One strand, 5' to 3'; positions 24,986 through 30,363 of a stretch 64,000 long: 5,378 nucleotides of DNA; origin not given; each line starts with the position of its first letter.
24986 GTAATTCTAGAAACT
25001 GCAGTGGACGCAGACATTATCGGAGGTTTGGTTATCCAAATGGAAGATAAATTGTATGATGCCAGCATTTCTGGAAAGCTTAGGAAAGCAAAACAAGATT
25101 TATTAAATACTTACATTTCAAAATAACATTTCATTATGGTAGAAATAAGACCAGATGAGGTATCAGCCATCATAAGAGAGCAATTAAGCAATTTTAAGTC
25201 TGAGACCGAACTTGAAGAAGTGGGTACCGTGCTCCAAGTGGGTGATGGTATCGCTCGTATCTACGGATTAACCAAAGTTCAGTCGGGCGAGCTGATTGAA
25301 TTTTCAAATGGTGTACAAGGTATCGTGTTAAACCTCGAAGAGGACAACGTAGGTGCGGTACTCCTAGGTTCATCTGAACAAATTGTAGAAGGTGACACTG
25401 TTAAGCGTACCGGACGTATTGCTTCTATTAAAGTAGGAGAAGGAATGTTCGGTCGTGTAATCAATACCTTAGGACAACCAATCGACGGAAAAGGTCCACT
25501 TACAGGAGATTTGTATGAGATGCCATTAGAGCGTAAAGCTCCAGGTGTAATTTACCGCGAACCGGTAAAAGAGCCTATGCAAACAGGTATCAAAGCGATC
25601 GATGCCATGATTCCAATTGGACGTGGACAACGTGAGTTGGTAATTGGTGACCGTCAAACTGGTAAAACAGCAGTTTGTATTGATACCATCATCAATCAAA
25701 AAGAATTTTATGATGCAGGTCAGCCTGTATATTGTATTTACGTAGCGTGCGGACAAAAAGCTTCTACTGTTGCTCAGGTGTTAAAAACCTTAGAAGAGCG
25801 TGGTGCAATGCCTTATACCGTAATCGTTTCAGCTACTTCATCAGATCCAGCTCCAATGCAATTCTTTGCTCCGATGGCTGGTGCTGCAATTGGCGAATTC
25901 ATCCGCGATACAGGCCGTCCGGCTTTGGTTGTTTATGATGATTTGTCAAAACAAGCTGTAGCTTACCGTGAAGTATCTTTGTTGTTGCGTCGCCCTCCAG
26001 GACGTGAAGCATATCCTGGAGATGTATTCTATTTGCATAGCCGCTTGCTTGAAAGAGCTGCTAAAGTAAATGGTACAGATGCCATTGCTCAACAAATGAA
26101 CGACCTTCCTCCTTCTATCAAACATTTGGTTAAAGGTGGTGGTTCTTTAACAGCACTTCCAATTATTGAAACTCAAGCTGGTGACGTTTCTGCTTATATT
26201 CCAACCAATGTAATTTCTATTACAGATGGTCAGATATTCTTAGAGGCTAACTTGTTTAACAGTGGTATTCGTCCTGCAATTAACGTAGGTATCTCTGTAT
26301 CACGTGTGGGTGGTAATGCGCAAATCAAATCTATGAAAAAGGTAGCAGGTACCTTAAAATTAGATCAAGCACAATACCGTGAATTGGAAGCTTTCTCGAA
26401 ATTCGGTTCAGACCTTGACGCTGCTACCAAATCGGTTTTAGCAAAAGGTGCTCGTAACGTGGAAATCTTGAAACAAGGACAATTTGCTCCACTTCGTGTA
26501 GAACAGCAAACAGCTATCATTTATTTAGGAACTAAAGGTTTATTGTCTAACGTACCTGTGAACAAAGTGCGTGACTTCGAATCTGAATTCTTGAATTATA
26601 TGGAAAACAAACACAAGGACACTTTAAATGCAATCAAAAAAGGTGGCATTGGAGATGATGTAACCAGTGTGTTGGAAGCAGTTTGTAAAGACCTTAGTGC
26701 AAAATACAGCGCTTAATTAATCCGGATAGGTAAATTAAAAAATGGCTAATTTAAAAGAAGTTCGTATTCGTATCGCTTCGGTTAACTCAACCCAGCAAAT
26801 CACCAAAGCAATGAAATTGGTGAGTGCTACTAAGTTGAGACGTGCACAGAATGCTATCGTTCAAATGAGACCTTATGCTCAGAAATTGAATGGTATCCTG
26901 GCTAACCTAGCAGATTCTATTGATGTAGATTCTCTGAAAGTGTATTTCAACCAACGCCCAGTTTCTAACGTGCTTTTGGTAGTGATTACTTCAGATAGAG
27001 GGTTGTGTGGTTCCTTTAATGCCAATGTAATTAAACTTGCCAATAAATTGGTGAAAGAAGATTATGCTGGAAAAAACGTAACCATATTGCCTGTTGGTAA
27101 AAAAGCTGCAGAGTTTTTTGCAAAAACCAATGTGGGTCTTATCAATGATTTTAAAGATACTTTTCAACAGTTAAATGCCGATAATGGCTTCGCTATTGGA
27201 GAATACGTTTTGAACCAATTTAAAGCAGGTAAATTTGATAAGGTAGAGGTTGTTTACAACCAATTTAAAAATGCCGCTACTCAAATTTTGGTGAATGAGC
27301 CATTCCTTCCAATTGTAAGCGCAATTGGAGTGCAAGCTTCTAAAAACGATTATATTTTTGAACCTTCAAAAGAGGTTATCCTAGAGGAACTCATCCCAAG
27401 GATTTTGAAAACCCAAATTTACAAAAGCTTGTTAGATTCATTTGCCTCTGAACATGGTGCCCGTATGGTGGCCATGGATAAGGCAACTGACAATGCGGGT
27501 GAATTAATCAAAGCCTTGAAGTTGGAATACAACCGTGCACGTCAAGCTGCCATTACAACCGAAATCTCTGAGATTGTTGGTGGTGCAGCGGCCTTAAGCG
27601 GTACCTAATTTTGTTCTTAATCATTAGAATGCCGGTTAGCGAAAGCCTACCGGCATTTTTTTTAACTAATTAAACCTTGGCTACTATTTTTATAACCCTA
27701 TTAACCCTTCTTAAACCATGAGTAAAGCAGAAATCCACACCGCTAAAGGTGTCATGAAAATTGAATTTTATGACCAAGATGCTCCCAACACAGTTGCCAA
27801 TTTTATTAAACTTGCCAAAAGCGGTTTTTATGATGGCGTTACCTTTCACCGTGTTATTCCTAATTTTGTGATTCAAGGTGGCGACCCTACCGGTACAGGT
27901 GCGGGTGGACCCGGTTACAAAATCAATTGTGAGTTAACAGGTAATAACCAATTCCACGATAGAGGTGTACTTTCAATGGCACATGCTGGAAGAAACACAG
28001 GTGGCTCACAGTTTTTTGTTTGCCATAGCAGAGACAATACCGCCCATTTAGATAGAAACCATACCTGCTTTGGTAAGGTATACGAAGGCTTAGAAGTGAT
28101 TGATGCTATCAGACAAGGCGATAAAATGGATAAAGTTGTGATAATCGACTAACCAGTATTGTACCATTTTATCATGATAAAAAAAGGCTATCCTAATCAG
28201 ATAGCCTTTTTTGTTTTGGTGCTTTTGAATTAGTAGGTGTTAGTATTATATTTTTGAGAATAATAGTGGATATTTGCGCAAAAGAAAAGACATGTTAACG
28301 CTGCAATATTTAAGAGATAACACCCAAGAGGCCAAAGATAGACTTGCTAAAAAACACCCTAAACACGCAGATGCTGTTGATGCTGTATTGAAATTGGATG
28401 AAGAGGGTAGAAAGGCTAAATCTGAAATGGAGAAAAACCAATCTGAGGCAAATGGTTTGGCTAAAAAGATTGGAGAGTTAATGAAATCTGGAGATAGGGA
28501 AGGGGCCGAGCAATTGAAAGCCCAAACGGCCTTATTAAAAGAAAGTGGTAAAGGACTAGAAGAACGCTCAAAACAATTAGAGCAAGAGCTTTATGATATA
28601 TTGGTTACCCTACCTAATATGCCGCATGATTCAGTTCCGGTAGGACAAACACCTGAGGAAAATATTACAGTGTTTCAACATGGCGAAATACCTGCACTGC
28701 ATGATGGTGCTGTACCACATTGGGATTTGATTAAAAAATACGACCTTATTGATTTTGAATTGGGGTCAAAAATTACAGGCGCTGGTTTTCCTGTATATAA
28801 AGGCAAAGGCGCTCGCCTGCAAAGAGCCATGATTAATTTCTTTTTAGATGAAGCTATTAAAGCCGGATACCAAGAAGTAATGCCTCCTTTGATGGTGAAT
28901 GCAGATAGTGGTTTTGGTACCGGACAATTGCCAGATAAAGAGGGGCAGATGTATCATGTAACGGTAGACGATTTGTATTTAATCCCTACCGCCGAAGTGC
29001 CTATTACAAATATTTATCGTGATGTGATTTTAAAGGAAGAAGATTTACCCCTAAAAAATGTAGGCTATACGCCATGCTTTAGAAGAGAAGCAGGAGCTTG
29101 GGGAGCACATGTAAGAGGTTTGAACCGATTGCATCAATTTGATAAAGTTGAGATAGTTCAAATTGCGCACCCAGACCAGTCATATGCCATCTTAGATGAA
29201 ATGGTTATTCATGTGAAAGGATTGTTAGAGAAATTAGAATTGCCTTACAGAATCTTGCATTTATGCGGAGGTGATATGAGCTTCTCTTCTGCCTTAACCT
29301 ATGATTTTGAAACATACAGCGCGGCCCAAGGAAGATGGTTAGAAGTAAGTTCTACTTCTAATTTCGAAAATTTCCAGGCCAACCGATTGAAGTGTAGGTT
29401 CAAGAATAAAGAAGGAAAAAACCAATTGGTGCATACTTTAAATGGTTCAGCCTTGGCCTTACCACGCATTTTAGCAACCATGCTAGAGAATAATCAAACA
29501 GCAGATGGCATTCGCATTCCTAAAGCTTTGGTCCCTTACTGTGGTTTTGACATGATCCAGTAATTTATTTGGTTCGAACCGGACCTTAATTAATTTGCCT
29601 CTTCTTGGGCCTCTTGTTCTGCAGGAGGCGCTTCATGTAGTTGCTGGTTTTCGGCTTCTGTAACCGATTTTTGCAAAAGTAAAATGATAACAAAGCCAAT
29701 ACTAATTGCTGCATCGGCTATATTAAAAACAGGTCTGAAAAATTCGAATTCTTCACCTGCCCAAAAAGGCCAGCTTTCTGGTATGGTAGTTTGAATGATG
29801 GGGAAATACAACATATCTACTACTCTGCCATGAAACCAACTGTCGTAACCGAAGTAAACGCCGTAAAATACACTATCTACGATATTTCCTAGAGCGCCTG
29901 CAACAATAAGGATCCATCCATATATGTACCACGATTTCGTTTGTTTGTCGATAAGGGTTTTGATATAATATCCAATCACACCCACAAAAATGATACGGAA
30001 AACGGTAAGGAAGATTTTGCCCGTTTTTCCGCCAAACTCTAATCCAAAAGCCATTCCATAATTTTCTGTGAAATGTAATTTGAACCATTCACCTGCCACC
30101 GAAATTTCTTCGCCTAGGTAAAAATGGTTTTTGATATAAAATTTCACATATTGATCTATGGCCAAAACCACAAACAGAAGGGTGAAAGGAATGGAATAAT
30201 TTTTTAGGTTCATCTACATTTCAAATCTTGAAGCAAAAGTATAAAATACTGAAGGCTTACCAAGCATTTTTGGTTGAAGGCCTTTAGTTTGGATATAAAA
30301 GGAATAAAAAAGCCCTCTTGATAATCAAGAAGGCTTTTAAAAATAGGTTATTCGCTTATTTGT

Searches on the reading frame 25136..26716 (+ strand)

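Call 50: search_protein_families(library=pfam, proteins=[window:25136-26716:+], max_evalue=0.00001)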
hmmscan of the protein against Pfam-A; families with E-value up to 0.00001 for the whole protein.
window:25136-26716:+ (526 aa): 3 families
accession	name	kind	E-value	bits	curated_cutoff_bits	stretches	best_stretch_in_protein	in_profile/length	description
PF00006.31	ATP-synt_ab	-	1.1e-76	257.6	29.5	1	151-389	1-213/213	ATP synthase alpha/beta family, nucleotide-binding domain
PF00306.32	ATP-synt_ab_C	-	1.8e-44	151.5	27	1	396-518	1-124/126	ATP synthase alpha/beta chain, C terminal domain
PF02874.29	ATP-synt_ab_N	-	2.6e-17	63.5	20.9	1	27-93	3-69/69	ATP synthase alpha/beta family, beta-barrel domain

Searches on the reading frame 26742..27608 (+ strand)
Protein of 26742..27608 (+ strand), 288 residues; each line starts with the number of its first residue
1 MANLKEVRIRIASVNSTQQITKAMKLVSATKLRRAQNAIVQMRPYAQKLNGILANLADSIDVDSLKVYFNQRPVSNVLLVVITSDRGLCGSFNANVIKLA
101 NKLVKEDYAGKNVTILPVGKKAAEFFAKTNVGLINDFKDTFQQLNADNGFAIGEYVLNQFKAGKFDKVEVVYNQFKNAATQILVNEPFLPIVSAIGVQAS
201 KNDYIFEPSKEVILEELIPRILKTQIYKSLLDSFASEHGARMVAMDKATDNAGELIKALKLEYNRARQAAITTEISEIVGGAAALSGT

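Call 50: search_protein_families(library=pfam, proteins=[window:26742-27608:+], max_evalue=0.00001)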
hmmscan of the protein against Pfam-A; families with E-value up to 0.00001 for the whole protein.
window:26742-27608:+ (288 aa): 1 family
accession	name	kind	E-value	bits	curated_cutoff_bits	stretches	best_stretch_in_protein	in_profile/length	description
PF00231.24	ATP-synt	-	1.8e-101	340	39.9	1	3-285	1-285/285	ATP synthase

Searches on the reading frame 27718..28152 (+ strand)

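Call 50: search_protein_families(library=pfam, proteins=[window:27718-28152:+], max_evalue=0.00001)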
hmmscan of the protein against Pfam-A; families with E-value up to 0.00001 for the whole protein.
window:27718-28152:+ (144 aa): 1 family
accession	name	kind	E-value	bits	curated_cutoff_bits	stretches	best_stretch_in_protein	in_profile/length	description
PF00160.26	Pro_isomerase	-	7.4e-44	150.2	21.7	1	5-138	3-144/159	Cyclophilin type peptidyl-prolyl cis-trans isomerase/CLD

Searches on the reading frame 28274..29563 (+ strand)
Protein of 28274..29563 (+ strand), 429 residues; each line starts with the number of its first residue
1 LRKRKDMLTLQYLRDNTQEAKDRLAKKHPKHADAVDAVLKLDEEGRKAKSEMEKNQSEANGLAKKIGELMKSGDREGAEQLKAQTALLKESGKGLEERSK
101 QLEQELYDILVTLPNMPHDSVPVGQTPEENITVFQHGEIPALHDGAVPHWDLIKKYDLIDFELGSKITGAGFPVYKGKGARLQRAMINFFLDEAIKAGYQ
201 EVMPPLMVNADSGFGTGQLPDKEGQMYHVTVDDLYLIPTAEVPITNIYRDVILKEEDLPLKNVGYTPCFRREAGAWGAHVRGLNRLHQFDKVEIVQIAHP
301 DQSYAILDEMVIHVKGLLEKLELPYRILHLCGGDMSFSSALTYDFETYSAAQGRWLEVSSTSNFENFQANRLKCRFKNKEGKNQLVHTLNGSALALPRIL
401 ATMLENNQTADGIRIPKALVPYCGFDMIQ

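Call 50: search_protein_families(library=pfam, proteins=[window:28274-29563:+], max_evalue=0.00001)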
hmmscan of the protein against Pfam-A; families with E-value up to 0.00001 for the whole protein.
window:28274-29563:+ (429 aa): 2 families
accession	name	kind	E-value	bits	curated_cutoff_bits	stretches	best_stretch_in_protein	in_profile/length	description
PF00587.30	tRNA-synt_2b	-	1.3e-36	126.8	29.3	1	232-407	9-179/179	tRNA synthetase class II core domain (G, H, P, S and T)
PF02403.27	Seryl_tRNA_N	-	2.9e-22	79.4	28.2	1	7-117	1-108/108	Seryl-tRNA synthetase N-terminal domain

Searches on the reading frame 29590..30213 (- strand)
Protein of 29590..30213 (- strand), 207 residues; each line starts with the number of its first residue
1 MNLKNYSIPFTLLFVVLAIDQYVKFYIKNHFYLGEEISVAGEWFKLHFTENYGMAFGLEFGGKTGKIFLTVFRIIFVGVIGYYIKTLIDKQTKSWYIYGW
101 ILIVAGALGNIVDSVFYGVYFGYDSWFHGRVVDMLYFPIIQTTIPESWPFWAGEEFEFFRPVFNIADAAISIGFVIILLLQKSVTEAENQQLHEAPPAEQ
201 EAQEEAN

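Call 50: search_protein_families(library=pfam, proteins=[window:29590-30213:-], max_evalue=0.00001)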
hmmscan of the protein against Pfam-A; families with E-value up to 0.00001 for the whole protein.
window:29590-30213:- (207 aa): 1 family
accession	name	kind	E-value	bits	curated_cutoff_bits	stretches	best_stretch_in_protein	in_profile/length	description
PF01252.23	Peptidase_A8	-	2.7e-34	118.8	25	1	13-179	2-138/142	Signal peptidase (SPase) II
